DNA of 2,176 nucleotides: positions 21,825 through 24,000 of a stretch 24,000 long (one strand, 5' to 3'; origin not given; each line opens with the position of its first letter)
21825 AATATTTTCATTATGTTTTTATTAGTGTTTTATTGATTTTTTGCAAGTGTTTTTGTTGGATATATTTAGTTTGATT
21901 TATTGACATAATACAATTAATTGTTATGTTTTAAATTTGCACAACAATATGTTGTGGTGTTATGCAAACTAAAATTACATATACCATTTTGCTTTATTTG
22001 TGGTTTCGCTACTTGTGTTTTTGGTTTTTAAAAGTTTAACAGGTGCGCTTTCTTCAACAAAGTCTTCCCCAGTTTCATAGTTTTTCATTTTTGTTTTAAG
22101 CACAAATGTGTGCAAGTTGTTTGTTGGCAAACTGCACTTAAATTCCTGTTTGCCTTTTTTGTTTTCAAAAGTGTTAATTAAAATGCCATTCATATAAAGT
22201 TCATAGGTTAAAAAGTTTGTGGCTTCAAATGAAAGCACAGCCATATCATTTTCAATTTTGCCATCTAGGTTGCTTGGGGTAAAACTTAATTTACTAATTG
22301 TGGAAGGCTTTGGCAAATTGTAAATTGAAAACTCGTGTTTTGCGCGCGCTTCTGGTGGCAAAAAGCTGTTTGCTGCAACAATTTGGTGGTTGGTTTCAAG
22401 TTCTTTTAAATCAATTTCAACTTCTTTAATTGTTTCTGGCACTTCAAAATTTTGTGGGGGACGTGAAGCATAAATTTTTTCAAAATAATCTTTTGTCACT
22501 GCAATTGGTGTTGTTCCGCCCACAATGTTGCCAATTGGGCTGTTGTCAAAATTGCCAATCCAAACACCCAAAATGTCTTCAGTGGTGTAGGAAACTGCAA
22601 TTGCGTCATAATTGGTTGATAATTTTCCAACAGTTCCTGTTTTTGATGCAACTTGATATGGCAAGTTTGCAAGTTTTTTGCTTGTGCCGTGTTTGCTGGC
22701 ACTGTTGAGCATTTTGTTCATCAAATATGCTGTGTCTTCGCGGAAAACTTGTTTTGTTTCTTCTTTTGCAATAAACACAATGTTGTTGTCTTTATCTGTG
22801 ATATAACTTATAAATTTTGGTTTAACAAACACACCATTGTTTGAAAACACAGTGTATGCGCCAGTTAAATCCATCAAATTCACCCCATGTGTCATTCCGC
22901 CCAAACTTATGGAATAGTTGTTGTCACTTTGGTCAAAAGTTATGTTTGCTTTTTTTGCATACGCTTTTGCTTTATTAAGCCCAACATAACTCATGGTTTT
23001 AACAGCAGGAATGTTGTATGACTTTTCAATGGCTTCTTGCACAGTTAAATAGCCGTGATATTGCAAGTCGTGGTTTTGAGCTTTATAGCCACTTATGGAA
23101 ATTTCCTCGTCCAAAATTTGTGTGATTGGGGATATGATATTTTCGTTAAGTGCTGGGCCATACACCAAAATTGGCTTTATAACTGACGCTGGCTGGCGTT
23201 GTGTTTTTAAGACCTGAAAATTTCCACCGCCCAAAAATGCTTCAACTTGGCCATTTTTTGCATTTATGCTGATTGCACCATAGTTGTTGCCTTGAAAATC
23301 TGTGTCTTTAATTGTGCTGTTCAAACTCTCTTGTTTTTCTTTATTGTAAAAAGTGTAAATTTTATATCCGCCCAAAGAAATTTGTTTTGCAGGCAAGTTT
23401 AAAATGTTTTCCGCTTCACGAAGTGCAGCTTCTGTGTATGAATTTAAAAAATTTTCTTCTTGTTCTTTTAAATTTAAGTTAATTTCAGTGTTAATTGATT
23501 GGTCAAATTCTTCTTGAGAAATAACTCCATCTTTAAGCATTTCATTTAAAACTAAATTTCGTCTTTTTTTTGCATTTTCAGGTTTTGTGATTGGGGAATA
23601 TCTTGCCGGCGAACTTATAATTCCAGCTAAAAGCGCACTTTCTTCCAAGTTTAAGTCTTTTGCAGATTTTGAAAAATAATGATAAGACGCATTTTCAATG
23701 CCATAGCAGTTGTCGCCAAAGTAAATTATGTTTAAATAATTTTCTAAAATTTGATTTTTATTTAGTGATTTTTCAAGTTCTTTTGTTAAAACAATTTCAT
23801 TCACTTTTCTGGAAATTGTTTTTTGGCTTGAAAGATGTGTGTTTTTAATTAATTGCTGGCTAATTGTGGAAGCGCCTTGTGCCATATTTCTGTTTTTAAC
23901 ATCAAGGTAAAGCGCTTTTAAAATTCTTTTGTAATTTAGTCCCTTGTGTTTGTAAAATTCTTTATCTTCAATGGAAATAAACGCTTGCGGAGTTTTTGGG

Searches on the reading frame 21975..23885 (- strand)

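Call 8: search_protein_families(library=ncbifam, proteins=[window:21975-23885:-])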
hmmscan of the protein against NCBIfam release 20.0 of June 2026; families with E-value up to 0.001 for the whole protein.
window:21975-23885:- (636 aa): 16 families
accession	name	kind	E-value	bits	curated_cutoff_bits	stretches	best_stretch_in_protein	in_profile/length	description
TIGR02074.1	PBP_1a_fam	subfamily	3.7e-122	408.8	508.75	1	2-471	51-532/535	PBP1A family penicillin-binding protein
NF051885.1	tranpepglycosPbpC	equivalog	1.6e-94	317.8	900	1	2-497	124-619/632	multimodular transpeptidase-transglycosylase PbpC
TIGR02073.1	PBP_1c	equivalog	2.6e-78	264.4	494.2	1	2-507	82-576/728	penicillin-binding protein 1C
NF038276.1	strep_PBP2A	exception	1.6e-76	258.1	1100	1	3-444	142-607/716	penicillin-binding protein PBP2A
NF038272.1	strep_PBP1A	exception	1.3e-72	245.1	1075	1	2-431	117-571/658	penicillin-binding protein PBP1A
TIGR02071.1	PBP_1b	equivalog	2.6e-69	234.2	717.75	1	2-494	196-703/729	penicillin-binding protein 1B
NF008643.0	PRK11636.1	equivalog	2.2e-52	178.4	1263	2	2-194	115-305/850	peptidoglycan glycosyltransferase/peptidoglycan DD-transpeptidase MrcA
NF011423.0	PRK14850.1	equivalog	6.4e-52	176.9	1275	1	3-493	207-712/764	penicillin-binding protein 1b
NF038274.1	strep_PBP1B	exception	9.6e-52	176.3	1225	2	164-456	335-646/745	penicillin-binding protein PBP1B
NF007061.0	PRK09506.1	equivalog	8.5e-46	156.1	1120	1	2-494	260-767/825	bifunctional glycosyl transferase/transpeptidase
NF008414.0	PRK11240.1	equivalog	1.8e-41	142.1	1121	1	3-484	114-577/774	peptidoglycan glycosyltransferase PbpC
TIGR02070.1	mono_pep_trsgly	equivalog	1.8e-30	106.1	182.65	1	3-117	105-219/224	monofunctional biosynthetic peptidoglycan transglycosylase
NF010008.0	PRK13481.1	equivalog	1.8e-27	96.3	270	1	2-132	128-265/269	glycosyltransferase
TIGR03423.1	pbp2_mrdA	equivalog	4.1e-17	61.9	455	2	324-424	426-531/593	penicillin-binding protein 2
TIGR02214.1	spoVD_pbp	equivalog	3.6e-09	35.5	688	1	326-424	400-499/636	stage V sporulation protein D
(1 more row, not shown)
